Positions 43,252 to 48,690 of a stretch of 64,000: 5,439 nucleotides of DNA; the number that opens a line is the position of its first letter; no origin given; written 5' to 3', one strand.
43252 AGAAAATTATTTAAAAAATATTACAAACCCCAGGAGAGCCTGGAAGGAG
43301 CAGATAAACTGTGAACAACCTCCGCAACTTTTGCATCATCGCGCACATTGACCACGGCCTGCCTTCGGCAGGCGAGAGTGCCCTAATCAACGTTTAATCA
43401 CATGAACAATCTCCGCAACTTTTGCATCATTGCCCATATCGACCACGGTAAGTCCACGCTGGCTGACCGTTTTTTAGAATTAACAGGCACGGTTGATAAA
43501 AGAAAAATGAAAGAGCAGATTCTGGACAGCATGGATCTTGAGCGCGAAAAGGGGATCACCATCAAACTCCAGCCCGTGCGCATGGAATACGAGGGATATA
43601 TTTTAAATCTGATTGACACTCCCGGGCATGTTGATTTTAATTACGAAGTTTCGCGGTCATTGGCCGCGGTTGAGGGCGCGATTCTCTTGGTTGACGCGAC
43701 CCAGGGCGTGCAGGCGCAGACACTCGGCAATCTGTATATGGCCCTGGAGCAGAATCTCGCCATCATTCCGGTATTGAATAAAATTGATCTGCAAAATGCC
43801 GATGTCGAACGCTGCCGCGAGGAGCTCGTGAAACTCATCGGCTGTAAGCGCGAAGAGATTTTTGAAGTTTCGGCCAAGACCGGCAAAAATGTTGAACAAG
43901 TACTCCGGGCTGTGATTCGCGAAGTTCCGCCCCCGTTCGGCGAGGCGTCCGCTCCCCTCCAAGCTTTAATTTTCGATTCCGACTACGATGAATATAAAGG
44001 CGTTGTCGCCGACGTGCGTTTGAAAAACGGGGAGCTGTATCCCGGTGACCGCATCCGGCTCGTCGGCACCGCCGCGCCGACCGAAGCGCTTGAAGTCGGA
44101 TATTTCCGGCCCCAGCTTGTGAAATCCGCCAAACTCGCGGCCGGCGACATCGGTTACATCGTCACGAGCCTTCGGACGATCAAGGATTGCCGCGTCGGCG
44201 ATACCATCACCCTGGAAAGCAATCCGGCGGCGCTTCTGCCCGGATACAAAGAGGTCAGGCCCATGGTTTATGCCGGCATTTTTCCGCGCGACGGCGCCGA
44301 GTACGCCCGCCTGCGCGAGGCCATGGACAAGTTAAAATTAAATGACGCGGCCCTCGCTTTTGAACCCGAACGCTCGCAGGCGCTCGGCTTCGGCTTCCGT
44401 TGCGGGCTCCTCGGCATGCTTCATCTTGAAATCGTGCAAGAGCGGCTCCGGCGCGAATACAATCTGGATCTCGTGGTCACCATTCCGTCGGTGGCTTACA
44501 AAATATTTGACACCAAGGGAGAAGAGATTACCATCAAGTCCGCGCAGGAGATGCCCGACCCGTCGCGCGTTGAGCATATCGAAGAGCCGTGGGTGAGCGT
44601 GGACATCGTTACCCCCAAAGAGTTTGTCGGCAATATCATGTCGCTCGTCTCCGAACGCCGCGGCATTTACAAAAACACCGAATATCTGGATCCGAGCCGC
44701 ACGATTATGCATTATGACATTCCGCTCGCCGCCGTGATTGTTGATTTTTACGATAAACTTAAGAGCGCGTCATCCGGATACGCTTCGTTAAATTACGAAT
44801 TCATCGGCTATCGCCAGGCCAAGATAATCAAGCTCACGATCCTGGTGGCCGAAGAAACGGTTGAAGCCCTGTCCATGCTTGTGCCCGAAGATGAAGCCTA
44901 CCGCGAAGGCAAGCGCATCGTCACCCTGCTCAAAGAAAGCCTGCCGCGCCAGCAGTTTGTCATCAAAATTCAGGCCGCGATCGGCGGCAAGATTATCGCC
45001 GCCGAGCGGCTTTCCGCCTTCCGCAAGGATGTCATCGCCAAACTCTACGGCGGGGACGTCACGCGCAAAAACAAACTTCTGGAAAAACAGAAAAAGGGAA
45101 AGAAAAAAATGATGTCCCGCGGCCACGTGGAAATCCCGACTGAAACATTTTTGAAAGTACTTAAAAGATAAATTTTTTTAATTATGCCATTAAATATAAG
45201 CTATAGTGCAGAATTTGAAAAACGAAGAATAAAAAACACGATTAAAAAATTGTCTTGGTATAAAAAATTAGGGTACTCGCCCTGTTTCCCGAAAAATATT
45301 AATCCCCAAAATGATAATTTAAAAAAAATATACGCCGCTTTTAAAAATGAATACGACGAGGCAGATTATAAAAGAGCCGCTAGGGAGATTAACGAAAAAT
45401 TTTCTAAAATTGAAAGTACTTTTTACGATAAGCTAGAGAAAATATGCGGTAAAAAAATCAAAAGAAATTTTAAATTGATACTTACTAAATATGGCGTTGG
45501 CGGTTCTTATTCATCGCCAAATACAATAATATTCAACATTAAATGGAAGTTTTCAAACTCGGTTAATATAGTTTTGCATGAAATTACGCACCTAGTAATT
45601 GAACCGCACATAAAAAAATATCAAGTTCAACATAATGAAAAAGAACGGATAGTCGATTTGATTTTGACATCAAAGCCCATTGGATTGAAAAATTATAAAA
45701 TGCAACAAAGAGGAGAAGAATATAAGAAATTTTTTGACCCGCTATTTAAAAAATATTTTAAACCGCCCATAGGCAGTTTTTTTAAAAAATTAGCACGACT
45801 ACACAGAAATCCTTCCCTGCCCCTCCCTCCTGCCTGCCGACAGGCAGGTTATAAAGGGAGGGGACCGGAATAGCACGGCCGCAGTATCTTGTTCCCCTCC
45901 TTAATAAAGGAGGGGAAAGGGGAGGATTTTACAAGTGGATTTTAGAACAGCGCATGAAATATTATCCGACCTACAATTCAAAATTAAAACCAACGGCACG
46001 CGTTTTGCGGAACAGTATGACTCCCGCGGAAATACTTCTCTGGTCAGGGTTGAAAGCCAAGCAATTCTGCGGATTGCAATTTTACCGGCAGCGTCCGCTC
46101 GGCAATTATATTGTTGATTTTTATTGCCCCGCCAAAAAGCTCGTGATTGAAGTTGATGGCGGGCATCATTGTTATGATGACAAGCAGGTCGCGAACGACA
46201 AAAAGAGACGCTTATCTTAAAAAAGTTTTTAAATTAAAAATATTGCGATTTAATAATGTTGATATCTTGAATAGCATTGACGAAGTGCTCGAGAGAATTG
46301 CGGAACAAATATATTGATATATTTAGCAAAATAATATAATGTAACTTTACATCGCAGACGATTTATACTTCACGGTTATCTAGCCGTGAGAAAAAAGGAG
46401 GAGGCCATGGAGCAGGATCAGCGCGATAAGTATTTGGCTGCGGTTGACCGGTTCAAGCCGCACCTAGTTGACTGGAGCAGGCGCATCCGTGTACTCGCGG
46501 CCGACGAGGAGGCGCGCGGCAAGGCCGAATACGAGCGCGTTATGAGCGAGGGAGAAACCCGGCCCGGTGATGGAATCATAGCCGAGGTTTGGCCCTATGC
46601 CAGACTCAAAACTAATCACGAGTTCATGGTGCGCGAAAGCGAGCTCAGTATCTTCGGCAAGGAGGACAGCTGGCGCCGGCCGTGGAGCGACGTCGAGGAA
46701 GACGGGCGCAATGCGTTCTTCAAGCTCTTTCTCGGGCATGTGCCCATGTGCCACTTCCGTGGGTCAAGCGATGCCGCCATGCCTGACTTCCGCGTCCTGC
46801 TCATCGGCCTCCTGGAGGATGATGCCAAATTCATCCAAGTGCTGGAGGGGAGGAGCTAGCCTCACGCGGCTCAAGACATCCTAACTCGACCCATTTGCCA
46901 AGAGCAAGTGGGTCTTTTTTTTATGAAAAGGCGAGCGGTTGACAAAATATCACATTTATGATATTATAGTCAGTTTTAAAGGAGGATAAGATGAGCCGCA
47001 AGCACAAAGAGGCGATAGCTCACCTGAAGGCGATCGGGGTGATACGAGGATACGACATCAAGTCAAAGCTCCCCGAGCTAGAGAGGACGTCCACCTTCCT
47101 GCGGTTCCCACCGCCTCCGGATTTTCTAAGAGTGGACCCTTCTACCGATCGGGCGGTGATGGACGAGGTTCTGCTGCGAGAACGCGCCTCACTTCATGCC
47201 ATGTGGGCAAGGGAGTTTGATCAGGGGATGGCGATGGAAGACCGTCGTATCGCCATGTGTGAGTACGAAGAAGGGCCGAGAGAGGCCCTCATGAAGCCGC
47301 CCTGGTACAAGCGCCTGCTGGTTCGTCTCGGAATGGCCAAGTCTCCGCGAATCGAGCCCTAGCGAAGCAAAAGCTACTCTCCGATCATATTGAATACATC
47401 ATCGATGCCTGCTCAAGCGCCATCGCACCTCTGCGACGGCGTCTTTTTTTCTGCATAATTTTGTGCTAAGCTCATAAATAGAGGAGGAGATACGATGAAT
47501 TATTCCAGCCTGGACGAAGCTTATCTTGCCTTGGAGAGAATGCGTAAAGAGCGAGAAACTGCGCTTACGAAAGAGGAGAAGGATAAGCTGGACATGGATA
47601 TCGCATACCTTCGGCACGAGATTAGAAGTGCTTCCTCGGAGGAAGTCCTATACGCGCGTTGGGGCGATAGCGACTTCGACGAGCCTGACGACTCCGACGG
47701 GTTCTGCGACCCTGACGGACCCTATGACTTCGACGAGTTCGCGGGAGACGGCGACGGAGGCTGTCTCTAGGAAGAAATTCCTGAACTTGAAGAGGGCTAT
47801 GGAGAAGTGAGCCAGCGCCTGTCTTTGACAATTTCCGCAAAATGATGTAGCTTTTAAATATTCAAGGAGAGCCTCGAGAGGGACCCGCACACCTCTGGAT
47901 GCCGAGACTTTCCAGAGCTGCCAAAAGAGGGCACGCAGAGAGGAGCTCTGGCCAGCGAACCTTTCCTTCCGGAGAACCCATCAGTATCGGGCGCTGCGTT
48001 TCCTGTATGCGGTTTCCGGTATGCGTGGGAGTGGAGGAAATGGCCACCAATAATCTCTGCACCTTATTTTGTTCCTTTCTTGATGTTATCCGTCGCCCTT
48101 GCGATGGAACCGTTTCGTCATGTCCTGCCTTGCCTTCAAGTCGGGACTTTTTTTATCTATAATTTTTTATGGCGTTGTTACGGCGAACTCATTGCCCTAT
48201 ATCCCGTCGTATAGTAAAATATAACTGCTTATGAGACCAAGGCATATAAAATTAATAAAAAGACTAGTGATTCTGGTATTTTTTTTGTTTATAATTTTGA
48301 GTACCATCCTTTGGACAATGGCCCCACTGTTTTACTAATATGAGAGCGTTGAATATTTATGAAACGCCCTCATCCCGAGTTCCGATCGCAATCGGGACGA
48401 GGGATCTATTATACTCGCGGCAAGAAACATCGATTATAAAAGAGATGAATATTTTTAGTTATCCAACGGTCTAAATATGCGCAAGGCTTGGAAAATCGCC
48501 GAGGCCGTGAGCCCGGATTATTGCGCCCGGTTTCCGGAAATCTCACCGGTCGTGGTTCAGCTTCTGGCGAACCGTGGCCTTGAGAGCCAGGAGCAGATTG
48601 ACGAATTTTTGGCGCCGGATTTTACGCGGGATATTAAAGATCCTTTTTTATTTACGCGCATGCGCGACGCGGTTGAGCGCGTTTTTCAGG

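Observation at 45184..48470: Accessory island between lepA and recJ: AT-rich HExxH gene, frameshifted DUF559, three ORFan cassettes and a promoter-driven non-coding stretch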

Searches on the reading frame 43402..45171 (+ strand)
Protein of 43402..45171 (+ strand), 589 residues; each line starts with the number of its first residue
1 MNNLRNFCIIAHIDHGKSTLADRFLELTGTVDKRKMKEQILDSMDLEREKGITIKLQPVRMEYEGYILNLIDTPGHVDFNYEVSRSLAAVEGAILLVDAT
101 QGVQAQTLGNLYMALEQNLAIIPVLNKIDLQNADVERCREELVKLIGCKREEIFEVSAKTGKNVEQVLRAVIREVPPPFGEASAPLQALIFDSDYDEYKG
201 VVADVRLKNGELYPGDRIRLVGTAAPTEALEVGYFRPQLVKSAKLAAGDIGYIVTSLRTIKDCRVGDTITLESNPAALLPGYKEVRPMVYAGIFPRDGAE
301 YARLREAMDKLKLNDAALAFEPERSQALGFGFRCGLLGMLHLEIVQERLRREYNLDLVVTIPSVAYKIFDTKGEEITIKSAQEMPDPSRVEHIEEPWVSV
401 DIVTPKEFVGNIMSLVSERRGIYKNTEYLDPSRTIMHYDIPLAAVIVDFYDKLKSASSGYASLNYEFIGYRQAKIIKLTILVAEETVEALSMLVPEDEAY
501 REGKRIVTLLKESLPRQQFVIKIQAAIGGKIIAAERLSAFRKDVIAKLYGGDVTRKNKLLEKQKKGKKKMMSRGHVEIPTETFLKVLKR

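Call 9: search_protein_families(library=phrogs, max_evalue=1, proteins=[P0001, P0002, P0004, P0005])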
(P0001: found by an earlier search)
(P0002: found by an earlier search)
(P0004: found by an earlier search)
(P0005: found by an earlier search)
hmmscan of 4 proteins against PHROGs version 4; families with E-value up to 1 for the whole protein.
P0001 (229 aa): 4 families
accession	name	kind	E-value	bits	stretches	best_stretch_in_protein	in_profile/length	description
phrog_12579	-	unknown function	0.068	13.3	1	39-93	9-59/545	-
phrog_12149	-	unknown function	0.13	13.6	1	44-103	3-60/93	-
phrog_10132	-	moron, auxiliary metabolic gene and host takeover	0.34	11.7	0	70-128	26-81/139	anti-restriction protein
phrog_13682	-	lysis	0.62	11.4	0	207-223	3-19/75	holin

P0002 (150 aa): 1 family
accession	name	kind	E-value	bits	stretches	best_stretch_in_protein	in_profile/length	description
phrog_24163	-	unknown function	0.088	14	0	36-72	15-51/79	-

P0004 (123 aa): 2 families
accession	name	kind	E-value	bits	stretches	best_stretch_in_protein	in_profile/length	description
phrog_18670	-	unknown function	0.16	12.9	1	65-95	8-40/63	-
phrog_29721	-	unknown function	0.22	12.8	1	49-100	28-81/96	-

P0005 (91 aa): 3 families
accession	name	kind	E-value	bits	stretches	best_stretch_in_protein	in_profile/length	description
phrog_18528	-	unknown function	0.00071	20.9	1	16-57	1-42/71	-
phrog_5305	-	unknown function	0.026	15.7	1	17-50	18-51/71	-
phrog_28286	-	unknown function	0.22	12.7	1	10-44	21-55/127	-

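Call 10: search_protein_families(library=padloc, max_evalue=1, proteins=[P0001, P0002, P0004, P0005])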
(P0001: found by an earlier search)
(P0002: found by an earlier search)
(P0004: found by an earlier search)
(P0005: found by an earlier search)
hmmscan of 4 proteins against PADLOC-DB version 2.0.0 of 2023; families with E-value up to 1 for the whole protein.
P0001 (229 aa): 0 families

P0002 (150 aa): 0 families

P0004 (123 aa): 0 families

P0005 (91 aa): 1 family
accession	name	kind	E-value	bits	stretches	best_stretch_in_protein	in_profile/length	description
PDLC03977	PD-Lambda-1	-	0.048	10.5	1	11-49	305-342/496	-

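Call 11: search_protein_families(library=ncbifam, max_evalue=1, proteins=[P0001, P0002, P0004, P0005])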
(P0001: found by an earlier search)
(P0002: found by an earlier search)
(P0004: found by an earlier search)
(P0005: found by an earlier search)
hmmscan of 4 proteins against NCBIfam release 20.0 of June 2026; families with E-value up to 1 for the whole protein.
P0001 (229 aa): 0 families

P0002 (150 aa): 0 families

P0004 (123 aa): 0 families

P0005 (91 aa): 0 families

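Call 89: search_protein_families(library=pfam, max_evalue=1, proteins=[L090:2327-2584:+, L090:3225-3464:+, L095:1972-2481:+, P0063, P0064, P0065, P0066, P0067, L090:4223-4783:-, L090:6896-7225:+])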
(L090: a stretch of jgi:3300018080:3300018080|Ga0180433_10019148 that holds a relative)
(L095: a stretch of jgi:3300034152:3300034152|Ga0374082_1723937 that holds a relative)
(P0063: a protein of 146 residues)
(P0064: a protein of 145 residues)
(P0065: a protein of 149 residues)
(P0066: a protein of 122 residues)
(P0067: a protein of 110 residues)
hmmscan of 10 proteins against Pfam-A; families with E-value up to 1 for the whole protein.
L090:2327-2584:+ (86 aa): 1 family
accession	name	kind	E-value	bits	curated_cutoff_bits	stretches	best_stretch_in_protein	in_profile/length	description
PF21128.4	MCM4_WHD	-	0.12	12.9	24.4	1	45-65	44-64/75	MCM4, winged helix domain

L090:3225-3464:+ (80 aa): 0 families

L095:1972-2481:+ (170 aa): 0 families

P0063 (146 aa): 1 family
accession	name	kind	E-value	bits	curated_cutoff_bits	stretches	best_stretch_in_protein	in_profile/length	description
PF21763.2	DHH_CID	-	0.2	12.5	27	1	77-105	39-67/84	DHH-CID domain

P0064 (145 aa): 1 family
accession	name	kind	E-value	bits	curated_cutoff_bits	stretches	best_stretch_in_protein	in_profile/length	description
PF02631.22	RecX_HTH2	-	0.095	13.4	26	0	51-65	1-15/42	RecX, second three-helix domain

P0065 (149 aa): 0 families

P0066 (122 aa): 0 families

P0067 (110 aa): 0 families

L090:4223-4783:- (186 aa): 3 families
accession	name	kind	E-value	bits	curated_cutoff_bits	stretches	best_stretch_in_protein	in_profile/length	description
PF23555.2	zf-RING_Vps41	-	0.088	12.9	30.3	1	94-107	2-15/52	Vps41 C-terminal RING finger domain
PF24460.1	DUF7575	-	0.22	11.3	28.5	0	91-101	2-12/28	Domain of unknown function (DUF7575)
PF02591.20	Zn_ribbon_9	-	0.47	11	29.1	0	87-100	16-31/33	C4-type zinc ribbon domain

L090:6896-7225:+ (110 aa): 1 family
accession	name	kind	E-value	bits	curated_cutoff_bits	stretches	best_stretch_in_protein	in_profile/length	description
PF06014.16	YqgQ-like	-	0.087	13.3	25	1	45-63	15-33/61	YqgQ-like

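Call 97: search_protein_families(library=ncbifam, max_evalue=10, proteins=[L090:2327-2584:+, L090:3225-3464:+, P0064])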
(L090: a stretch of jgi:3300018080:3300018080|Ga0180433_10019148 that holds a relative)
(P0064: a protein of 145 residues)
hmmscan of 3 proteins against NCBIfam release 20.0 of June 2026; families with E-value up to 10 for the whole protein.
L090:2327-2584:+ (86 aa): 0 families

L090:3225-3464:+ (80 aa): 1 family
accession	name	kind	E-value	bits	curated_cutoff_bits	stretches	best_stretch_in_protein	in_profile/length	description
NF002139.0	PRK00977.1-3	equivalog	0.1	12.7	68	1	21-57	14-50/84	exodeoxyribonuclease VII small subunit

P0064 (145 aa): 1 family
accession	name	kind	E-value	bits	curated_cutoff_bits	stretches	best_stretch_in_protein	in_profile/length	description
NF035926.1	scyF_NHL_VPEP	equivalog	0.05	12.7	350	1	63-142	112-187/376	scytonemin biosynthesis PEP-CTERM protein ScyF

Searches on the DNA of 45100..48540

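Call 6: search_rna_families(source=window, start=45100, end=48540, threshold=evalue, max_evalue=10, show_alignments=3)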
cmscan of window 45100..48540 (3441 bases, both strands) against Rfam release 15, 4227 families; matches with E-value up to 10: 4.
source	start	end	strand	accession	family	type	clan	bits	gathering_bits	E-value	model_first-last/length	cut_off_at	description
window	45819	45864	+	RF04132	mir-4436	Gene; miRNA;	-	23.6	74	0.1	1-85/85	no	mir-4436 microRNA precursor family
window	45819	45864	-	RF04132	mir-4436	Gene; miRNA;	-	22.4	74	0.21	1-85/85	no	mir-4436 microRNA precursor family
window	47104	47165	+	RF01014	mir-1306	Gene; miRNA;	-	17.8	70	2.9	1-72/72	no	mir-1306 microRNA precursor family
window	47405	47455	-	RF02718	sca_ncR14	Gene; snRNA; snoRNA; scaRNA;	-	15.2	62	9.8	1-131/131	no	Small Cajal body specific RNA ncR14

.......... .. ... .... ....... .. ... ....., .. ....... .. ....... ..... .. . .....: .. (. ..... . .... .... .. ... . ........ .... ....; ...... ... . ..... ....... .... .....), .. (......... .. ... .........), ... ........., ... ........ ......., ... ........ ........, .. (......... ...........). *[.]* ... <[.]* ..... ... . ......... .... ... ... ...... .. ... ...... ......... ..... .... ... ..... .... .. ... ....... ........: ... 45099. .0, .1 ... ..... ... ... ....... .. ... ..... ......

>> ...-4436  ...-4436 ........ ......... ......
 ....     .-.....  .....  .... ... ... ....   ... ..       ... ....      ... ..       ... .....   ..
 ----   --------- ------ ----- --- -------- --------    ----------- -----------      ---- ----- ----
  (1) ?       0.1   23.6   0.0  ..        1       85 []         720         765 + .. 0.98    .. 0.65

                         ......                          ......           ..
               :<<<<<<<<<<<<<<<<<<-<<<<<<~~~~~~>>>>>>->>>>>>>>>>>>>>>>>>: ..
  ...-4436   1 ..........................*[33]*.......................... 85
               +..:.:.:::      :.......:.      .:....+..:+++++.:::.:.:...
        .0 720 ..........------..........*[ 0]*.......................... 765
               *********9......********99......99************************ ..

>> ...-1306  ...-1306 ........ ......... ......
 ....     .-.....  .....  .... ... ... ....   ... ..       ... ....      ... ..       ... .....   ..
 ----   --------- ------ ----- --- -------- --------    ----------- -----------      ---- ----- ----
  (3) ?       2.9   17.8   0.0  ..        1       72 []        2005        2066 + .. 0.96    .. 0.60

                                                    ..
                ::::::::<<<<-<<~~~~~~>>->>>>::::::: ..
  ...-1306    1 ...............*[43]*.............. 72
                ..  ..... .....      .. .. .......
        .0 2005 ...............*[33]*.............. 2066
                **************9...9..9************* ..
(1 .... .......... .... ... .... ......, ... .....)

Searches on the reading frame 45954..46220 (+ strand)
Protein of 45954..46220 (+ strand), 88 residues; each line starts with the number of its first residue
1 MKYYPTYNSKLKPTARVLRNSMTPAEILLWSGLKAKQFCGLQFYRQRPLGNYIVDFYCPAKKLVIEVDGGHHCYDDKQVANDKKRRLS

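Call 7: search_protein_families(library=pfam, max_evalue=1, proteins=[window:45954-46220:+])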
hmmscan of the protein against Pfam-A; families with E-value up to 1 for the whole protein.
window:45954-46220:+ (88 aa): 1 family
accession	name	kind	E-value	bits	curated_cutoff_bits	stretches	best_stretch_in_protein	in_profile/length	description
PF04480.18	DUF559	-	5.5e-22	78.2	20.6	1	10-85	2-74/109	Protein of unknown function (DUF559)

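Call 9: search_protein_families(library=phrogs, max_evalue=1, proteins=[P0001, P0002, P0004, P0005])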
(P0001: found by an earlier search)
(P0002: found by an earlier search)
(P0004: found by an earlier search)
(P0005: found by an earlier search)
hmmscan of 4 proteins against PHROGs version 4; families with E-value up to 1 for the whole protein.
P0001 (229 aa): 4 families
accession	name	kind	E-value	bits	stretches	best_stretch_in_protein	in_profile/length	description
phrog_12579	-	unknown function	0.068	13.3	1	39-93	9-59/545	-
phrog_12149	-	unknown function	0.13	13.6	1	44-103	3-60/93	-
phrog_10132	-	moron, auxiliary metabolic gene and host takeover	0.34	11.7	0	70-128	26-81/139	anti-restriction protein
phrog_13682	-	lysis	0.62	11.4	0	207-223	3-19/75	holin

P0002 (150 aa): 1 family
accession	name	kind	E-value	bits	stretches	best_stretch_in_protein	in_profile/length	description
phrog_24163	-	unknown function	0.088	14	0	36-72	15-51/79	-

P0004 (123 aa): 2 families
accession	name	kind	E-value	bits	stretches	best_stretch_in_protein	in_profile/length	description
phrog_18670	-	unknown function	0.16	12.9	1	65-95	8-40/63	-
phrog_29721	-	unknown function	0.22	12.8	1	49-100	28-81/96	-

P0005 (91 aa): 3 families
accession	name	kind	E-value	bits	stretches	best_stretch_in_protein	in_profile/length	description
phrog_18528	-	unknown function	0.00071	20.9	1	16-57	1-42/71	-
phrog_5305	-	unknown function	0.026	15.7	1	17-50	18-51/71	-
phrog_28286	-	unknown function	0.22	12.7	1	10-44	21-55/127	-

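Call 10: search_protein_families(library=padloc, max_evalue=1, proteins=[P0001, P0002, P0004, P0005])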
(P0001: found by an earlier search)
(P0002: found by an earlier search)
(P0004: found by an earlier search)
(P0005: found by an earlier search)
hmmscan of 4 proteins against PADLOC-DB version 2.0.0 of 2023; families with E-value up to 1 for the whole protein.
P0001 (229 aa): 0 families

P0002 (150 aa): 0 families

P0004 (123 aa): 0 families

P0005 (91 aa): 1 family
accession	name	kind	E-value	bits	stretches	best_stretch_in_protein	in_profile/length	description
PDLC03977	PD-Lambda-1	-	0.048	10.5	1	11-49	305-342/496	-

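Call 11: search_protein_families(library=ncbifam, max_evalue=1, proteins=[P0001, P0002, P0004, P0005])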
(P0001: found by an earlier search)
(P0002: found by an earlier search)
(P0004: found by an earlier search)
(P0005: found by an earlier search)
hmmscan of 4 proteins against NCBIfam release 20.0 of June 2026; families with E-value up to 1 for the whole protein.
P0001 (229 aa): 0 families

P0002 (150 aa): 0 families

P0004 (123 aa): 0 families

P0005 (91 aa): 0 families

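Call 89: search_protein_families(library=pfam, max_evalue=1, proteins=[L090:2327-2584:+, L090:3225-3464:+, L095:1972-2481:+, P0063, P0064, P0065, P0066, P0067, L090:4223-4783:-, L090:6896-7225:+])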
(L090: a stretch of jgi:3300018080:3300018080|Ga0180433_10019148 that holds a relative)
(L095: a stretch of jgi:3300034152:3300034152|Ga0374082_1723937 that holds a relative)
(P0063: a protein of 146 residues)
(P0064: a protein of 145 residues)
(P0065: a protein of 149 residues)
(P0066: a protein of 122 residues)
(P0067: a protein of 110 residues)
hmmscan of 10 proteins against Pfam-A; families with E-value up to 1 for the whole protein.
L090:2327-2584:+ (86 aa): 1 family
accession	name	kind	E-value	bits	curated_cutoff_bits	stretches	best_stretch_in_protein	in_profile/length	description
PF21128.4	MCM4_WHD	-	0.12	12.9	24.4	1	45-65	44-64/75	MCM4, winged helix domain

L090:3225-3464:+ (80 aa): 0 families

L095:1972-2481:+ (170 aa): 0 families

P0063 (146 aa): 1 family
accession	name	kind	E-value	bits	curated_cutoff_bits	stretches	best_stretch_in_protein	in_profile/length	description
PF21763.2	DHH_CID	-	0.2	12.5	27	1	77-105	39-67/84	DHH-CID domain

P0064 (145 aa): 1 family
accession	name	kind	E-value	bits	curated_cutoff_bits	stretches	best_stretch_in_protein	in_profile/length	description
PF02631.22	RecX_HTH2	-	0.095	13.4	26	0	51-65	1-15/42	RecX, second three-helix domain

P0065 (149 aa): 0 families

P0066 (122 aa): 0 families

P0067 (110 aa): 0 families

L090:4223-4783:- (186 aa): 3 families
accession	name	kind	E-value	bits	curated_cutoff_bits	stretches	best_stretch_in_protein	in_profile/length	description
PF23555.2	zf-RING_Vps41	-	0.088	12.9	30.3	1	94-107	2-15/52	Vps41 C-terminal RING finger domain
PF24460.1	DUF7575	-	0.22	11.3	28.5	0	91-101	2-12/28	Domain of unknown function (DUF7575)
PF02591.20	Zn_ribbon_9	-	0.47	11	29.1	0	87-100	16-31/33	C4-type zinc ribbon domain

L090:6896-7225:+ (110 aa): 1 family
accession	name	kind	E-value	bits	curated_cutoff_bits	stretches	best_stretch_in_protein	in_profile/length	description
PF06014.16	YqgQ-like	-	0.087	13.3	25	1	45-63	15-33/61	YqgQ-like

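Call 97: search_protein_families(library=ncbifam, max_evalue=10, proteins=[L090:2327-2584:+, L090:3225-3464:+, P0064])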
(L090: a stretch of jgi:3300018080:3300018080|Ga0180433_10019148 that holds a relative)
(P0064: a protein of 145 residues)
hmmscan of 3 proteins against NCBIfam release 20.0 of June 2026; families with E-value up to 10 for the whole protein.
L090:2327-2584:+ (86 aa): 0 families

L090:3225-3464:+ (80 aa): 1 family
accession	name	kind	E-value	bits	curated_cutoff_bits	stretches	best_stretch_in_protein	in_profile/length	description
NF002139.0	PRK00977.1-3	equivalog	0.1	12.7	68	1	21-57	14-50/84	exodeoxyribonuclease VII small subunit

P0064 (145 aa): 1 family
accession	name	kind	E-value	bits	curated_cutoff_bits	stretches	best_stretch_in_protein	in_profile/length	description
NF035926.1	scyF_NHL_VPEP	equivalog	0.05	12.7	350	1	63-142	112-187/376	scytonemin biosynthesis PEP-CTERM protein ScyF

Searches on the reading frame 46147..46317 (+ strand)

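Call 7: search_protein_families(library=pfam, max_evalue=1, proteins=[window:46147-46317:+])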
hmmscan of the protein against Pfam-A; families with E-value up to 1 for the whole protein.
window:46147-46317:+ (56 aa): 3 families
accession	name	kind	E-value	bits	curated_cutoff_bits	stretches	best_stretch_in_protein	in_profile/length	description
PF04480.18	DUF559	-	0.00093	19.5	20.6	1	14-55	68-108/109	Protein of unknown function (DUF559)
PF21728.3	PADR1_N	-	0.099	13.5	25.7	1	30-52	32-54/60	PADR1, N-terminal helical domain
PF05639.16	Pup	-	0.37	12.2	27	1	39-54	43-58/69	Pup-like protein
